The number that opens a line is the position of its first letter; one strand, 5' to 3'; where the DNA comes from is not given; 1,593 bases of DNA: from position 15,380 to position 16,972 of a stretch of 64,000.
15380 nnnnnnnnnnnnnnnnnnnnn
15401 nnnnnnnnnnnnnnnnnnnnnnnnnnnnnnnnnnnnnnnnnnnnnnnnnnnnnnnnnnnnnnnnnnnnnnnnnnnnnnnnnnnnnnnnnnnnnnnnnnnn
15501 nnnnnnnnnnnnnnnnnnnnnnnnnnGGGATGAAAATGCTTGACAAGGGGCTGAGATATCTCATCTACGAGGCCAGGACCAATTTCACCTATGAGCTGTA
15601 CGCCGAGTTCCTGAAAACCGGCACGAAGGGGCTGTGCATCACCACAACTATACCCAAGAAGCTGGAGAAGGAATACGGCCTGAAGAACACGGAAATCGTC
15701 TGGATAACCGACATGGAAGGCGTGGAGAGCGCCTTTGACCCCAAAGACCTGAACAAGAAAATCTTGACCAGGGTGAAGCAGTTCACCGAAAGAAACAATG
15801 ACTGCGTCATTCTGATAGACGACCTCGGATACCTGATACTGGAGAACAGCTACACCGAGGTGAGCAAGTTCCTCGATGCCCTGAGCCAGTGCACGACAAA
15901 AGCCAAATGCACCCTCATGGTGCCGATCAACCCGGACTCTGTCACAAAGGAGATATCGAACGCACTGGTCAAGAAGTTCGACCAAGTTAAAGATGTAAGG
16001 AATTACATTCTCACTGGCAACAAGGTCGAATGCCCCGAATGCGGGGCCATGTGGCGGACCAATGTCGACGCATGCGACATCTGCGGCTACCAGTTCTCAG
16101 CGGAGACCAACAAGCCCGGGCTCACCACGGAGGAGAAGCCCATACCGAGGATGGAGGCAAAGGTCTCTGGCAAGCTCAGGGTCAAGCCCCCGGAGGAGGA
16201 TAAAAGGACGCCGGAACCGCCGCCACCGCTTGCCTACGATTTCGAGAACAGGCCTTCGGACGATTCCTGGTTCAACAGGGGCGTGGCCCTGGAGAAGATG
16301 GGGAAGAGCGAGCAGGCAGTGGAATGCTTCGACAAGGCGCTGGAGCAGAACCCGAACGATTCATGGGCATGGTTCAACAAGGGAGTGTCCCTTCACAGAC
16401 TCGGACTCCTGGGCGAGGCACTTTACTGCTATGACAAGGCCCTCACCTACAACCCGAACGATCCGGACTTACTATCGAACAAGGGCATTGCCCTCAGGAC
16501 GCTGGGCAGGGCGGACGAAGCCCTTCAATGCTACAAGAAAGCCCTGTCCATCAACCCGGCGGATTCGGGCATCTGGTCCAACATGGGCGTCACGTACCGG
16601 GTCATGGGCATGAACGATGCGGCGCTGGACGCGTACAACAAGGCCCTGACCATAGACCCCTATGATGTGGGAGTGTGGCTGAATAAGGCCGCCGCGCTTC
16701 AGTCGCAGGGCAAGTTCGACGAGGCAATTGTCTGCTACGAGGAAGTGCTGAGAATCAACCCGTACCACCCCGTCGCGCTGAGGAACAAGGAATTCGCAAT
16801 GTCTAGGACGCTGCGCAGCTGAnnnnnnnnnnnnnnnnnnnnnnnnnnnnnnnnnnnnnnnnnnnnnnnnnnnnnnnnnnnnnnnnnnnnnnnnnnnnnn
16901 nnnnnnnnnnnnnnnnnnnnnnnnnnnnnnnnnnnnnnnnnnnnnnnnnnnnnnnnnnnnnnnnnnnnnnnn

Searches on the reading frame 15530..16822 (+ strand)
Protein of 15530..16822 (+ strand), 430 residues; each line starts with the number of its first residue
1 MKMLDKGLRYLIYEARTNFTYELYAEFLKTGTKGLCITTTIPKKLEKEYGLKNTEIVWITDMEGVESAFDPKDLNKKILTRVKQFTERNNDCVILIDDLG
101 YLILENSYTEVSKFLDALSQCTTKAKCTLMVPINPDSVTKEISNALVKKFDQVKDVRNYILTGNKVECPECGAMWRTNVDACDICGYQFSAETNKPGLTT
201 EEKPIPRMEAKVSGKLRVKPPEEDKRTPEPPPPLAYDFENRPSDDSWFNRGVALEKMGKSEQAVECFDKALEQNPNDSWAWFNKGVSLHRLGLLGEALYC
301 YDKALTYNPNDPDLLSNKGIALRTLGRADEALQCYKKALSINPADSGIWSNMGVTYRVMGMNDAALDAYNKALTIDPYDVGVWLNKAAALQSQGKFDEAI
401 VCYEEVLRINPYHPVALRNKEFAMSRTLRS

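Call 7: search_protein_families(library=pfam, proteins=[window:15530-16822:+], max_evalue=0.01)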
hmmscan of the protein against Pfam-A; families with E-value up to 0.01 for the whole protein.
window:15530-16822:+ (430 aa): 32 families (the best 25 are shown)
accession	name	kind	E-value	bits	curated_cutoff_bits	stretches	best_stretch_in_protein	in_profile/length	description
PF00515.34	TPR_1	-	1.6e-55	183.2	27.8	5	245-277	2-34/34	Tetratricopeptide repeat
PF07719.23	TPR_2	-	2.3e-43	143.1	27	5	246-277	3-34/34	Tetratricopeptide repeat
PF13431.12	TPR_17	-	1e-39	131.9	24.4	4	266-298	1-33/34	Tetratricopeptide repeat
PF13414.12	TPR_11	-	2.2e-36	123.7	26.8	5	322-356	4-38/42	TPR repeat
PF13181.12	TPR_8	-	2.1e-35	118.3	25.7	5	245-277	2-34/34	Tetratricopeptide repeat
PF13428.12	TPR_14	-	1e-25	88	23.5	4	246-285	3-42/44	Tetratricopeptide repeat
PF05763.18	DUF835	-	7.7e-24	84.5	33.1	1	16-146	4-132/136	Protein of unknown function (DUF835)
PF13424.12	TPR_12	-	2.5e-23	82.5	30.1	4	314-376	5-75/77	Tetratricopeptide repeat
PF13432.12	TPR_16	-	7.5e-22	77.9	32.7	3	249-312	2-65/65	Tetratricopeptide repeat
PF14559.12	TPR_19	-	7.2e-18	65.1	25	4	360-411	5-56/68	Tetratricopeptide repeat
PF13371.12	TPR_9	-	2.2e-17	63.3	35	3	295-345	12-62/73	Tetratricopeptide repeat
PF13174.12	TPR_6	-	1.1e-14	54.4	26.3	1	245-276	1-32/33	Tetratricopeptide repeat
PF13176.12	TPR_7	-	1.2e-14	53.5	27.9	0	315-343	2-30/36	Tetratricopeptide repeat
PF13374.12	TPR_10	-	2.4e-11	43.7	27.5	2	385-409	7-31/42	Tetratricopeptide repeat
PF22860.2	DUF7017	-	7.5e-10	39.4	27.5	2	249-310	6-66/141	Domain of unknown function (DUF7017)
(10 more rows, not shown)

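Call 11: find_encoding_contigs(protein=window:15530-16822:+, flank=10000, max_places=10)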
Protein window:15530-16822:+ (430 aa): 1 contig read that carries it; 1 place shown.
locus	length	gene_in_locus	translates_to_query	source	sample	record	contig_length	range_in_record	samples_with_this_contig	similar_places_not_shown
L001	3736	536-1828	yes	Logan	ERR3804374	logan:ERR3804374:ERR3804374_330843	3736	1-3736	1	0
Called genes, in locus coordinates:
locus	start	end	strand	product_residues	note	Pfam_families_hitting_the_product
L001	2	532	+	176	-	?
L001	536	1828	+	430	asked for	PF05763:DUF835, PF00515:TPR_1, PF07719:TPR_2, PF13432:TPR_16, PF13431:TPR_17, PF00515:TPR_1, PF00515:TPR_1, PF00515:TPR_1, +27 more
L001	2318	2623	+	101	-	-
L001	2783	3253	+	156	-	-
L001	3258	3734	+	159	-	?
